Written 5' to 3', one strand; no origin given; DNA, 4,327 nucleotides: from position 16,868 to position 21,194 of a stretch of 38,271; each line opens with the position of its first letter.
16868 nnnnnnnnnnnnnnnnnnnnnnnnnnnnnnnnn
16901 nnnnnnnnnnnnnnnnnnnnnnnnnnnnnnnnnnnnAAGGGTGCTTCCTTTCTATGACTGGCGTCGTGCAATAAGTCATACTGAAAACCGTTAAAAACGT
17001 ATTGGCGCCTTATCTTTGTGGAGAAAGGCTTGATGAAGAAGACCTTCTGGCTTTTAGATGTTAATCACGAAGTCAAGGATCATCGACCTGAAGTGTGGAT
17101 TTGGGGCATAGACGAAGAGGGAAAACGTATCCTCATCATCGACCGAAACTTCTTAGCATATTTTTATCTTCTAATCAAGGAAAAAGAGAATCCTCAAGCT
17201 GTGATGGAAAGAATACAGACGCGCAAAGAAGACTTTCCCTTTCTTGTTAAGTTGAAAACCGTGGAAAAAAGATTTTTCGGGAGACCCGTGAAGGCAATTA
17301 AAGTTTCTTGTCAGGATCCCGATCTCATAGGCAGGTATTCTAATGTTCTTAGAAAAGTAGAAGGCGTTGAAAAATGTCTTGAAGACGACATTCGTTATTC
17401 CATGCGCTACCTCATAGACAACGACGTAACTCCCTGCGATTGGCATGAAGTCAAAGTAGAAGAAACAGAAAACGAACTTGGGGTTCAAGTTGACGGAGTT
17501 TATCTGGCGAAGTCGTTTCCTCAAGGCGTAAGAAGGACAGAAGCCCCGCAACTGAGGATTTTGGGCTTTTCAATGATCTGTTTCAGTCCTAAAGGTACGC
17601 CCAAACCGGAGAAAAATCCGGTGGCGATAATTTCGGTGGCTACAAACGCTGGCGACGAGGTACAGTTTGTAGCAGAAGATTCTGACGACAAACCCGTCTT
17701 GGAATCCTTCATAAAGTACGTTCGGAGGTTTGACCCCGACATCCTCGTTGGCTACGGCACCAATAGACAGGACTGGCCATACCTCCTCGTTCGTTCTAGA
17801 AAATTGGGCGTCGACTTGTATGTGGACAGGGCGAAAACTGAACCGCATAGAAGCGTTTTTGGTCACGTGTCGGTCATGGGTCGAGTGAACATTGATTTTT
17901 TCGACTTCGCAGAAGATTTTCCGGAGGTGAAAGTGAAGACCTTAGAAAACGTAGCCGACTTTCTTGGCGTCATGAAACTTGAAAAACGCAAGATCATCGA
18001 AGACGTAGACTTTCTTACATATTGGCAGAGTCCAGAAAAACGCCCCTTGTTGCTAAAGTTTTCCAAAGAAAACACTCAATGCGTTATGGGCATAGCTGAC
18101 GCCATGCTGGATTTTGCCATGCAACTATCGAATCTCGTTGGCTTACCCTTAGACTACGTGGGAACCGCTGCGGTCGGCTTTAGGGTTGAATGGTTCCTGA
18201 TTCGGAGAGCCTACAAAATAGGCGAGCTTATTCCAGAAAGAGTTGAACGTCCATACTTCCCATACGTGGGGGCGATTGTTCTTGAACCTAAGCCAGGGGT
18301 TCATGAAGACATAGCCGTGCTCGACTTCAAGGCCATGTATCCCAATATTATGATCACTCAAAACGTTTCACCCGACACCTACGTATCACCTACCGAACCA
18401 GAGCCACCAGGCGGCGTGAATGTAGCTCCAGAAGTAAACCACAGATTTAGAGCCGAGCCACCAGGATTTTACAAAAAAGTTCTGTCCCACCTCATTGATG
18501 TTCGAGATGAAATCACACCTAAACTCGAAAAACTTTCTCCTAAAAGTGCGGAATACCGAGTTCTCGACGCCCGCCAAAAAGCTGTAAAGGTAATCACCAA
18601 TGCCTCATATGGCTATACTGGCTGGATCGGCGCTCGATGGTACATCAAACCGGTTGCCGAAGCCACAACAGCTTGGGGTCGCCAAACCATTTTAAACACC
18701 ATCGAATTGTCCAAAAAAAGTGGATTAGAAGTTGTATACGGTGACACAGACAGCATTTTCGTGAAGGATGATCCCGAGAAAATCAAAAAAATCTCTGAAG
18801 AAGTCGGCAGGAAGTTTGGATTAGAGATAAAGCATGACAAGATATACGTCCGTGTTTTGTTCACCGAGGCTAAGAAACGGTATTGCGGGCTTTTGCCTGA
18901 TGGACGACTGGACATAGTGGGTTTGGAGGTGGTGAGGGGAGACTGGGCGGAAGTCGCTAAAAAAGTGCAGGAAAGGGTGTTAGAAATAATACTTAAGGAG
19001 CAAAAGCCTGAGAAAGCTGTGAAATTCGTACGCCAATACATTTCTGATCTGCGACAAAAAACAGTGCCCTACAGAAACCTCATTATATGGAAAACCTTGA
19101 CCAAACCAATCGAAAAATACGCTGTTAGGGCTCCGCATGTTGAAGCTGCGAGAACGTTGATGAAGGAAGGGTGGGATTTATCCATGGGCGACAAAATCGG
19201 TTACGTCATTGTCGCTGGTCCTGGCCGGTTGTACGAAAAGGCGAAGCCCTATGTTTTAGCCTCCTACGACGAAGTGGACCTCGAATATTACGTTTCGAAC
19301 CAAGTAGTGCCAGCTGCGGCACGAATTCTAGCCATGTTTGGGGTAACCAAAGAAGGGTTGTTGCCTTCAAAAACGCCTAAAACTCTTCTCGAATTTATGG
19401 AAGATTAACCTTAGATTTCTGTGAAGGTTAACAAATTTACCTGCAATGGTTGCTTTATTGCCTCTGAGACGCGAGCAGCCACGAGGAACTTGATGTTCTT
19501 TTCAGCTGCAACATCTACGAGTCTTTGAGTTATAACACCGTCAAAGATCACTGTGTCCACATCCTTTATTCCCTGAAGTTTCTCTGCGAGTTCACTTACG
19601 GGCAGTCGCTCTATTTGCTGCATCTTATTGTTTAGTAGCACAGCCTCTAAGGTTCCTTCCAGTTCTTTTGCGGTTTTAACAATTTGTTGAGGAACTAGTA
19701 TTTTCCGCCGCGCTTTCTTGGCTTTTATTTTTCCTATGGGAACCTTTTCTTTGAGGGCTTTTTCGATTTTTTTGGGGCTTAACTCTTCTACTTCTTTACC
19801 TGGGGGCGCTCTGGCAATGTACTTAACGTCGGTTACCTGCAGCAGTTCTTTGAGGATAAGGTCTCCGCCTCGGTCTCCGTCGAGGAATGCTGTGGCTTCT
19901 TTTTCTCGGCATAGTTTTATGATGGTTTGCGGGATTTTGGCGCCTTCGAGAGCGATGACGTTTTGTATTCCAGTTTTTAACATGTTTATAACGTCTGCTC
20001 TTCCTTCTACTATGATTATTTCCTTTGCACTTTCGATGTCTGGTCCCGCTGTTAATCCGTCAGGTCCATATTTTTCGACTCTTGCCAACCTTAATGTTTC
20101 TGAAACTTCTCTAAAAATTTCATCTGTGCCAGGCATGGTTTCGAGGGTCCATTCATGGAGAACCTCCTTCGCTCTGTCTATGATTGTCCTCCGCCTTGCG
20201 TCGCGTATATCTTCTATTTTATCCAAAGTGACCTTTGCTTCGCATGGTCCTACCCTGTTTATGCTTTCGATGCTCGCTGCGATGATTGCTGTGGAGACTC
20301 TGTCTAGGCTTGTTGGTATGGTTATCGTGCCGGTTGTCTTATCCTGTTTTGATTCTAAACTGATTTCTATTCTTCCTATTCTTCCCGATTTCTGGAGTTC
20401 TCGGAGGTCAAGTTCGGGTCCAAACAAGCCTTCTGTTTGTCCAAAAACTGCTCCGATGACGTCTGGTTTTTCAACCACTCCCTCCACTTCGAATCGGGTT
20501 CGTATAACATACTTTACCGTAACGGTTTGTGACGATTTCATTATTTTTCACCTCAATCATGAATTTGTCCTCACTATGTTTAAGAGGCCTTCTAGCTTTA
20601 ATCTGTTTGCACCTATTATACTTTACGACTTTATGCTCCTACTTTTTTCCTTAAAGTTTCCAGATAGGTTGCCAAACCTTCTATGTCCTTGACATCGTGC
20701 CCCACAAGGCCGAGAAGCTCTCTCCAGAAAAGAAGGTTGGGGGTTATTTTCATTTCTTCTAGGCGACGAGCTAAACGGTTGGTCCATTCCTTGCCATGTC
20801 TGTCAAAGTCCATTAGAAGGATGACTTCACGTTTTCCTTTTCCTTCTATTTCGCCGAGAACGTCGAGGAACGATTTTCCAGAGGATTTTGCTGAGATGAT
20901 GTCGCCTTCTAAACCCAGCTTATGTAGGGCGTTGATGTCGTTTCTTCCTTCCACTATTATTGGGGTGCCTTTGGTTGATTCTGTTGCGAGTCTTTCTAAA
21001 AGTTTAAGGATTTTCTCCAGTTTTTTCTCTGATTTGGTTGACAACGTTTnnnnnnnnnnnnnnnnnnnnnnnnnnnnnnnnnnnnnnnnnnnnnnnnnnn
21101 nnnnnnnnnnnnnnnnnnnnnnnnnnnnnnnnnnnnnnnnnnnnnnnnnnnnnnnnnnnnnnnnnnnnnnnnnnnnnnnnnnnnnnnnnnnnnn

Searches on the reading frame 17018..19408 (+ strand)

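Call 59: search_protein_families(library=pfam, proteins=[window:17018-19408:+], max_evalue=0.001)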
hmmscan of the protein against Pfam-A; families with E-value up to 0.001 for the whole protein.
window:17018-19408:+ (796 aa): 2 families
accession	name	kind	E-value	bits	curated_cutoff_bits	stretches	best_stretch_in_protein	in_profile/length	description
PF00136.26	DNA_pol_B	-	3.8e-63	214.3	23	1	386-772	11-451/453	DNA polymerase family B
PF03104.25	DNA_pol_B_exo1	-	4e-20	72.7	23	1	122-308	5-238/242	DNA polymerase family B, exonuclease domain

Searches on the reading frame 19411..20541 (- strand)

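Call 59: search_protein_families(library=pfam, proteins=[window:19411-20541:-], max_evalue=0.001)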
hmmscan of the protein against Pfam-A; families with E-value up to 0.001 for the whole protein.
window:19411-20541:- (376 aa): 3 families
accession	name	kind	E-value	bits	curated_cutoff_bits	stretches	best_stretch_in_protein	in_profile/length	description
PF13662.12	Toprim_4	-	1.5e-09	38.4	25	1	174-235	2-72/85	Toprim domain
PF01751.28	Toprim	-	4.9e-08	33.5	23.1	1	174-252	1-94/96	Toprim domain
PF13155.12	Toprim_2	-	4.3e-06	27.5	22.1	1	176-251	1-84/88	Toprim-like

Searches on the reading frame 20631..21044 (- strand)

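Call 59: search_protein_families(library=pfam, proteins=[window:20631-21044:-], max_evalue=0.001)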
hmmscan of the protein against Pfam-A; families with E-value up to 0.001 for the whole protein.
window:20631-21044:- (137 aa): 4 families
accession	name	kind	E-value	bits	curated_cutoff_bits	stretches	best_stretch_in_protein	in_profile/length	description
PF13662.12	Toprim_4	-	1e-07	32.5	25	1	29-101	4-80/85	Toprim domain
PF01751.28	Toprim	-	1.8e-06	28.5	23.1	1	29-96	3-85/96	Toprim domain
PF13155.12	Toprim_2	-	3.5e-05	24.5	22.1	1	29-105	1-76/88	Toprim-like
PF14529.12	Exo_endo_phos_2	-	0.00067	20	27.4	0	66-96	24-59/117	Endonuclease-reverse transcriptase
